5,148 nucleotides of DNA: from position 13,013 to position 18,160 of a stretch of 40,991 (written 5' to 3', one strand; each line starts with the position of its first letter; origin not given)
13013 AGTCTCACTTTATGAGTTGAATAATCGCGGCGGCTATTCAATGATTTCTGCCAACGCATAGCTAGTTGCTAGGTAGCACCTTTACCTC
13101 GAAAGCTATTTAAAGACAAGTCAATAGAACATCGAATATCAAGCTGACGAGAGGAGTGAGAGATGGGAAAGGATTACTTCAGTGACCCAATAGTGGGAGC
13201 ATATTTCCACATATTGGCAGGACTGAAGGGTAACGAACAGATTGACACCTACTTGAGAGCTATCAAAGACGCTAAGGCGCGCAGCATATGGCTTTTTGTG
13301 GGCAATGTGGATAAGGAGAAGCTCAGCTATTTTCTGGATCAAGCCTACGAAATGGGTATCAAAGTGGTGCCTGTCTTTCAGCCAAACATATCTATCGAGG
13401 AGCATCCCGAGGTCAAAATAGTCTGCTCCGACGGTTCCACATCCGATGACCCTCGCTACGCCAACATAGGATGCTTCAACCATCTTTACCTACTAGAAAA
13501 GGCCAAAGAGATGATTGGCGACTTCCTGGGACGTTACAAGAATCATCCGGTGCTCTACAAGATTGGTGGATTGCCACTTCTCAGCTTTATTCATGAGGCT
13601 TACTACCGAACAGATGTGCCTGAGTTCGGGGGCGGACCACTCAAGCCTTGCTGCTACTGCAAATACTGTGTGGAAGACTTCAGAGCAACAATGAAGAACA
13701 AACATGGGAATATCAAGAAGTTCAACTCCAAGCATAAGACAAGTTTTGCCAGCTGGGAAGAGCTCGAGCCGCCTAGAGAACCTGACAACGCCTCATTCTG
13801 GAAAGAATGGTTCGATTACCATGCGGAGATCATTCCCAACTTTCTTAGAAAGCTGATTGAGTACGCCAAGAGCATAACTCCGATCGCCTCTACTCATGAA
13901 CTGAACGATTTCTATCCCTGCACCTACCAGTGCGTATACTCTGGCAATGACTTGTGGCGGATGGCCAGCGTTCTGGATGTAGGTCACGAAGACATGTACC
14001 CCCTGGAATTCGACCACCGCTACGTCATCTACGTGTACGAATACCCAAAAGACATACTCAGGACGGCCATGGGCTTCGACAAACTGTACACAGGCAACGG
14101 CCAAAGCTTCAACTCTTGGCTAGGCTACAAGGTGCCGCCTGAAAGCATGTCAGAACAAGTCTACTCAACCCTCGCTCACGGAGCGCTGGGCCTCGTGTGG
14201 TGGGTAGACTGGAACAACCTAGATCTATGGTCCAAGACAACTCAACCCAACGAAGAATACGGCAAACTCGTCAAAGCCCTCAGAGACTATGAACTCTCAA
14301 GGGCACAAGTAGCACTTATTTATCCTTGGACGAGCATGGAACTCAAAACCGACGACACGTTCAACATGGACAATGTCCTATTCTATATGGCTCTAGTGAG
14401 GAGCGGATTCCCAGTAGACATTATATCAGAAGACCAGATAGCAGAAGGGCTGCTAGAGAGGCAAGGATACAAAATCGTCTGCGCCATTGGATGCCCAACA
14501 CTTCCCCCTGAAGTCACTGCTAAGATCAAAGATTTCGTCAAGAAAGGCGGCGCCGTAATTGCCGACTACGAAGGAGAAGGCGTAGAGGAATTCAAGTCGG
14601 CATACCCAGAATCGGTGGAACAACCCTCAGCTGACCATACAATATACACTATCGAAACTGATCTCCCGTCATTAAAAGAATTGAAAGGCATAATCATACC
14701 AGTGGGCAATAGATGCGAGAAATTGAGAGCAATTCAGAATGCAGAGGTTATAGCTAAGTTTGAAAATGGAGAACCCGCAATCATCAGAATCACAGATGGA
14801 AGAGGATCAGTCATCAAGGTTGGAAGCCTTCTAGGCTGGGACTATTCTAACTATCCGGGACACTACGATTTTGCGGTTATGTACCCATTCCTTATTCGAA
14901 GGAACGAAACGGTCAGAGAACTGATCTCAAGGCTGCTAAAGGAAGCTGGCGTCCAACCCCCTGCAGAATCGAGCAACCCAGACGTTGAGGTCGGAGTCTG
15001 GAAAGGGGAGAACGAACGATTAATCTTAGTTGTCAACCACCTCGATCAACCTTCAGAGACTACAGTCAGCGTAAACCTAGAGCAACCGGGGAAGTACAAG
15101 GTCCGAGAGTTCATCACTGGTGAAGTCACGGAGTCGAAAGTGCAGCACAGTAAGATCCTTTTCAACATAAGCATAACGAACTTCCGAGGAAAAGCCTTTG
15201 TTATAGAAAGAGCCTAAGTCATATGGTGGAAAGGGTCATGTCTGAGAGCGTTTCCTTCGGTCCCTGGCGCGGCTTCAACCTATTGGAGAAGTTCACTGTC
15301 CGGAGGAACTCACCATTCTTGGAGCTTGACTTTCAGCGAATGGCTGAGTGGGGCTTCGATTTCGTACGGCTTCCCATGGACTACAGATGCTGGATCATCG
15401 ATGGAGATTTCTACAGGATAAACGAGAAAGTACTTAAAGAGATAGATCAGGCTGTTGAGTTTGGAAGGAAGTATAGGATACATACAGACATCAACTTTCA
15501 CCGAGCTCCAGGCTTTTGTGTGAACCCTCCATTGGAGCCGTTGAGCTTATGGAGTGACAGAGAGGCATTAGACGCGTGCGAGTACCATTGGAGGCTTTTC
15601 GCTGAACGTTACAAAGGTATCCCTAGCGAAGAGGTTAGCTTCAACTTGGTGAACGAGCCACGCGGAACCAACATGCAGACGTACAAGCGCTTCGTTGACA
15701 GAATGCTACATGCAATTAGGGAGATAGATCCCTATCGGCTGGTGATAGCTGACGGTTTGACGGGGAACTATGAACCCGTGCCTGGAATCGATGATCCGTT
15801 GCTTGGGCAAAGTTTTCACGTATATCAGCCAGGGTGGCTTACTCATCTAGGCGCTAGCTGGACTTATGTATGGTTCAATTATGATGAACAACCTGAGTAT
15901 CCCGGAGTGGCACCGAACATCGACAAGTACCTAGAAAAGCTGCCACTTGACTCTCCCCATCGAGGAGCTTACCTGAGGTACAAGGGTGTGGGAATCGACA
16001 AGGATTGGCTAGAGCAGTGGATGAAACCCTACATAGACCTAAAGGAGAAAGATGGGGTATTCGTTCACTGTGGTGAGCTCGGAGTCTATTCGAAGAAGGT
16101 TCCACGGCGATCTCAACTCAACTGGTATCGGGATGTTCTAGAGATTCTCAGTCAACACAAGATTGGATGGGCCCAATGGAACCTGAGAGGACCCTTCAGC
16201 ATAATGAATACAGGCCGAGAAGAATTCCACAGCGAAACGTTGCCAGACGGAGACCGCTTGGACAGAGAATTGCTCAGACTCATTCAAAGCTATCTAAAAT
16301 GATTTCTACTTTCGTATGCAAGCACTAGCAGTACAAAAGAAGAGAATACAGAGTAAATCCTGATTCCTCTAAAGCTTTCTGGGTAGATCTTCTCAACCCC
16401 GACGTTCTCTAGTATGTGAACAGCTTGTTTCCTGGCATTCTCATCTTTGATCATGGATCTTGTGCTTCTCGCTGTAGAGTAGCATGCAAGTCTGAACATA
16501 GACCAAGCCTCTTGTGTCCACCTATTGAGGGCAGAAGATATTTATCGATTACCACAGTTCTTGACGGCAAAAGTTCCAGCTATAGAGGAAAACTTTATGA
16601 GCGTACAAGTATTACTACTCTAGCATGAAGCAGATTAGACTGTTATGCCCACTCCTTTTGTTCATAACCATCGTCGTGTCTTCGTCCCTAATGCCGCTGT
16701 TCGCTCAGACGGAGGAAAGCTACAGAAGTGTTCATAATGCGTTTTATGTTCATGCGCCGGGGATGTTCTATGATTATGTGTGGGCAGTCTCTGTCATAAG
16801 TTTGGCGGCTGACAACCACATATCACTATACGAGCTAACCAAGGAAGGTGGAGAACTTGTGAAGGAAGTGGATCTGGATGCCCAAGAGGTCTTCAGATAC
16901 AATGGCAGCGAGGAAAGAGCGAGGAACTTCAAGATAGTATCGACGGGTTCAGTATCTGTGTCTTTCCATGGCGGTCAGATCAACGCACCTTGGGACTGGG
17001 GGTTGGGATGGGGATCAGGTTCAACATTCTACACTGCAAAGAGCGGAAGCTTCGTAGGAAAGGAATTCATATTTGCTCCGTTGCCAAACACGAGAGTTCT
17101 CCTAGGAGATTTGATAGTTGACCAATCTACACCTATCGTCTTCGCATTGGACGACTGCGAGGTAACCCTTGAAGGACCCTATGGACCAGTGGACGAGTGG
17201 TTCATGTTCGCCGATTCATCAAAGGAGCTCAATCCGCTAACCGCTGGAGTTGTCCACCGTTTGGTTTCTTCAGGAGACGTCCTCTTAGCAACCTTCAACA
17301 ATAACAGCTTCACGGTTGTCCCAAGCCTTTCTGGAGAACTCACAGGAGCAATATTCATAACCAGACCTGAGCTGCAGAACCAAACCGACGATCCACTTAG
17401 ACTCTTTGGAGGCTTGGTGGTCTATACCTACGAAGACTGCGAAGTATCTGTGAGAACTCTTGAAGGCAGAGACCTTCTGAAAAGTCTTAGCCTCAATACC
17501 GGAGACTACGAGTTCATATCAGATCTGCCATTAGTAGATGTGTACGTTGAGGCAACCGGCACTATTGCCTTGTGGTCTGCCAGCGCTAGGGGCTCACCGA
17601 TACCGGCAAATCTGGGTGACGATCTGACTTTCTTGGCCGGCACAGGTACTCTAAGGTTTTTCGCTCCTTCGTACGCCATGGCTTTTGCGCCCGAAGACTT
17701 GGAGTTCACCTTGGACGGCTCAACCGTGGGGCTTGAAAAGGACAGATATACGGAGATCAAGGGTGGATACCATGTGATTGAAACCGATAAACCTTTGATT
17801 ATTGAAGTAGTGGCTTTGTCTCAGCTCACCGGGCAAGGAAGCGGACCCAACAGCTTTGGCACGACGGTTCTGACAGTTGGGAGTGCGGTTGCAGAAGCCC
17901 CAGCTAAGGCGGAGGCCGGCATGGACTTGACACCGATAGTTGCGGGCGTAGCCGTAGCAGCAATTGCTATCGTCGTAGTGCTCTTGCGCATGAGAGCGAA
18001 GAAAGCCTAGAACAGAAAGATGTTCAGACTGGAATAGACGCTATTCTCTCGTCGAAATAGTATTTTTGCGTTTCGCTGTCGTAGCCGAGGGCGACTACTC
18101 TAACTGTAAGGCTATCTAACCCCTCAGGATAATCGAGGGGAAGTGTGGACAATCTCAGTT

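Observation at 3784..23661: Compartment split: every full-length recognisable glycosidase lacks a signal peptide, every exported protein lacks a recognisable catalytic domain, and there is no canonical sugar ABC transporter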

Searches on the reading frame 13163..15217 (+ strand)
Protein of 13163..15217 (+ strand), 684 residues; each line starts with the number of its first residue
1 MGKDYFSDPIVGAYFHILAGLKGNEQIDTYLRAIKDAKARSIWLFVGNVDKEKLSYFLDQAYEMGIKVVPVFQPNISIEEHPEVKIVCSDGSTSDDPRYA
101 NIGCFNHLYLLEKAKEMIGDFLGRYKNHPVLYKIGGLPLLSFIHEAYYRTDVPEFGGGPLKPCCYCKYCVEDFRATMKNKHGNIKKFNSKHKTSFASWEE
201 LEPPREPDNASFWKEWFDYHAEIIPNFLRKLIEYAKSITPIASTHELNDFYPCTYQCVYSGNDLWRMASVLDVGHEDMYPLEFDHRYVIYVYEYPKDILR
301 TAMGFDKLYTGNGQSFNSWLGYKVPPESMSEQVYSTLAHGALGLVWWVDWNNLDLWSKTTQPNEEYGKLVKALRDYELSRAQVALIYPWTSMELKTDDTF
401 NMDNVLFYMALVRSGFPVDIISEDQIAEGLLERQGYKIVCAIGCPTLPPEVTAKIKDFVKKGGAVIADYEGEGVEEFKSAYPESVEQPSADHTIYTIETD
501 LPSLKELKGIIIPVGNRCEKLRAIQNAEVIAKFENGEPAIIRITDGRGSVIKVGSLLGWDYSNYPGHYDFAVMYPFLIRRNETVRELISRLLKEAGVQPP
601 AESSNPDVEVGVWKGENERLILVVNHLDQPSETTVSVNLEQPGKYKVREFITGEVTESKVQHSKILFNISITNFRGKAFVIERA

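Call 5: search_protein_families(library=pfam, proteins=[window:13163-15217:+], max_evalue=0.01)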
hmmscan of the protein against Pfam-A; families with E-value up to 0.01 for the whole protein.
window:13163-15217:+ (684 aa): 2 families
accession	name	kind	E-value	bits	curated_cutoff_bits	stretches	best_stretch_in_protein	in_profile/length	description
PF02449.21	Glyco_hydro_42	-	6.7e-15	55.7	21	2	163-347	144-335/376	Beta-galactosidase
PF08532.16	Glyco_hydro_42M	-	5.7e-09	36.2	25.8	1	381-559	1-190/207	Beta-galactosidase trimerisation domain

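Call 18: search_protein_families(library=ncbifam, proteins=[window:13163-15217:+], max_evalue=0.01)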
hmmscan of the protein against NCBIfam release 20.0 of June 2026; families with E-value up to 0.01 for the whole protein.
window:13163-15217:+ (684 aa): 0 families

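Call 53: search_solved_structures(query=window:13163-15217:+, max_evalue=0.001)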
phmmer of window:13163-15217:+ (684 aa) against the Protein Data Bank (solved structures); distinct sequences matched with E-value up to 0.001: 1.
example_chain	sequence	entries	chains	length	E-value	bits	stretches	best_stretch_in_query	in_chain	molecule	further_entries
9ta3_A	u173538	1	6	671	2.4e-05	26.2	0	163-630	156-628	Beta-galactosidase LacZ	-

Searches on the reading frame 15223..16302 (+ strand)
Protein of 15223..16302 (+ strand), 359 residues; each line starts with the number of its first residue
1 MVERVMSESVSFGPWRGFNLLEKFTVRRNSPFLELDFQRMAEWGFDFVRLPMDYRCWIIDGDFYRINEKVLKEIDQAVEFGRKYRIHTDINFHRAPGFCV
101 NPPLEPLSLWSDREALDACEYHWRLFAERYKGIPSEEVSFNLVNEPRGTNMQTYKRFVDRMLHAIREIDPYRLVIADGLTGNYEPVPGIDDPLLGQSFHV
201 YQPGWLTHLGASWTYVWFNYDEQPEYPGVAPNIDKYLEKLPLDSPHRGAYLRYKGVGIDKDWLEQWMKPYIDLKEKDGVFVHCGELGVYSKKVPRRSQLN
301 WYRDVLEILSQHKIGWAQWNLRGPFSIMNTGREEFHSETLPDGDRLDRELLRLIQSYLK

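Call 5: search_protein_families(library=pfam, proteins=[window:15223-16302:+], max_evalue=0.01)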
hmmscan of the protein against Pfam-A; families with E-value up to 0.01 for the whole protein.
window:15223-16302:+ (359 aa): 1 family
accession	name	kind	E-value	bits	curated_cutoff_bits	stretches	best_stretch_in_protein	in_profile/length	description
PF00150.24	Cellulase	-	1e-21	78.1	23.5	1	37-321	27-268/272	Cellulase (glycosyl hydrolase family 5)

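Call 18: search_protein_families(library=ncbifam, proteins=[window:15223-16302:+], max_evalue=0.01)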
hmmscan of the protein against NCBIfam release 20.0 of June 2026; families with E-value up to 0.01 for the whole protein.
window:15223-16302:+ (359 aa): 0 families

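Call 51: search_solved_structures(query=window:15223-16302:+, max_evalue=0.001)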
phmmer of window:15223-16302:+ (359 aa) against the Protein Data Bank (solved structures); distinct sequences matched with E-value up to 0.001: 32.
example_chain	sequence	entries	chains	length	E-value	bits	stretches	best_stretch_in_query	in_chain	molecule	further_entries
1vjz_A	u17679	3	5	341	5.7e-60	206.6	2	14-214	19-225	endoglucanase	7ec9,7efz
3w0k_A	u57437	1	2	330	1.3e-51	179.1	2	35-221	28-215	Bifunctional endomannanase/endoglucanase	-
1cec_A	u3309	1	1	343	1.2e-34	123.1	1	24-337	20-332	ENDOGLUCANASE CELC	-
1cen_A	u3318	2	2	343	2.9e-34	121.9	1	24-337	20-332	CELLULASE CELC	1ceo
7vt5_A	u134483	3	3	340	5.2e-13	51.9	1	37-214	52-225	Endoglucanase H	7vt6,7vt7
7vt8_A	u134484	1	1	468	1.3e-12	50.6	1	37-214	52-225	Endoglucanase H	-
7vt4_A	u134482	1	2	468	3.5e-12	49.2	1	37-214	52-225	Endoglucanase H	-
6uje_A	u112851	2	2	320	4.8e-12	48.8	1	37-204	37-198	Endoglucanase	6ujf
3amc_A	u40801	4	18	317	6.4e-12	48.3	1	37-214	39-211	Endoglucanase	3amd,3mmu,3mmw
6kdd_A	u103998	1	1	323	1.7e-11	46.9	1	37-214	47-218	Endoglucanase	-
3rjy_A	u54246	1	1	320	2.8e-11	46.2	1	37-214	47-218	Endoglucanase FnCel5A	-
3nco_A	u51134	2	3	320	2.8e-11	46.2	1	37-214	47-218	Endoglucanase FnCel5A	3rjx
3azr_A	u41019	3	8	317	3e-11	46.2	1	37-214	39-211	Endoglucanase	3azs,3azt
3amg_A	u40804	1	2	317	3.6e-11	45.9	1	37-214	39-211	Endoglucanase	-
3aof_A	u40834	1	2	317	8.7e-10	41.3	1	37-214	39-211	Endoglucanase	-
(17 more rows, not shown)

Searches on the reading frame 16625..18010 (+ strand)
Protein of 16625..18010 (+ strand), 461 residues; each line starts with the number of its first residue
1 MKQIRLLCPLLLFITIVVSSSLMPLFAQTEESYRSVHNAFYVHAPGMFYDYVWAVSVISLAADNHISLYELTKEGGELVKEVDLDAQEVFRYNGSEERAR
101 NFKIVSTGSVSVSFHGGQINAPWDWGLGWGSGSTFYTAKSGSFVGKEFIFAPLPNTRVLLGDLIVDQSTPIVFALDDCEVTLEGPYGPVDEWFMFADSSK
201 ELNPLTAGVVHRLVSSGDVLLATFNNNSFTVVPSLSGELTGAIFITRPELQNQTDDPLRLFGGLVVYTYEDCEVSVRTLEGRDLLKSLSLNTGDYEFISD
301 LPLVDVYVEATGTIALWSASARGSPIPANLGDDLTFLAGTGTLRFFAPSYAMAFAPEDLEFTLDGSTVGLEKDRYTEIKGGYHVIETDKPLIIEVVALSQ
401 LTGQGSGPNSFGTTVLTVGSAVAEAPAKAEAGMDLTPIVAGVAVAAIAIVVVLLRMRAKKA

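Call 5: search_protein_families(library=pfam, proteins=[window:16625-18010:+], max_evalue=0.01)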
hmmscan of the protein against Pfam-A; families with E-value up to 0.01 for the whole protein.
window:16625-18010:+ (461 aa): 0 families

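Call 33: find_homologous_proteins(query=window:16625-18010:+, max_evalue=0.001)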
Query window:16625-18010:+ (461 aa): 3 proteins with E <= 0.001 among 8000 candidates.
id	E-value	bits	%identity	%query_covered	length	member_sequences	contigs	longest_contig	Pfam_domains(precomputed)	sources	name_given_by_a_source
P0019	3.0e-279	944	95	95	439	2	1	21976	-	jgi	-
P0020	1.6e-188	645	62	93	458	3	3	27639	-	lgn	-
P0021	1.8e-150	520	55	90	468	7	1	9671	-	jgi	-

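Call 47: search_protein_families(library=pfam, proteins=[window:16625-18010:+], max_evalue=10)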
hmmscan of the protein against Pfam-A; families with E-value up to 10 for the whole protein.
window:16625-18010:+ (461 aa): 0 families

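Call 66: search_solved_structures(query=A6, max_evalue=10)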
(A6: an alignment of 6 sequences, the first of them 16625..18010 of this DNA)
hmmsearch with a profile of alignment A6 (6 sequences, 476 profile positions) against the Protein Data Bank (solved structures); distinct sequences matched with E-value up to 10: 2.
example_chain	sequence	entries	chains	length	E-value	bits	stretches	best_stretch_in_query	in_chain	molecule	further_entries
6ynw_d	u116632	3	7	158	0.96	11.3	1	255-308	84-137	subunit delta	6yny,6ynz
2wzv_A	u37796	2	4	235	1.3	10.9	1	348-382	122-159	NFNB PROTEIN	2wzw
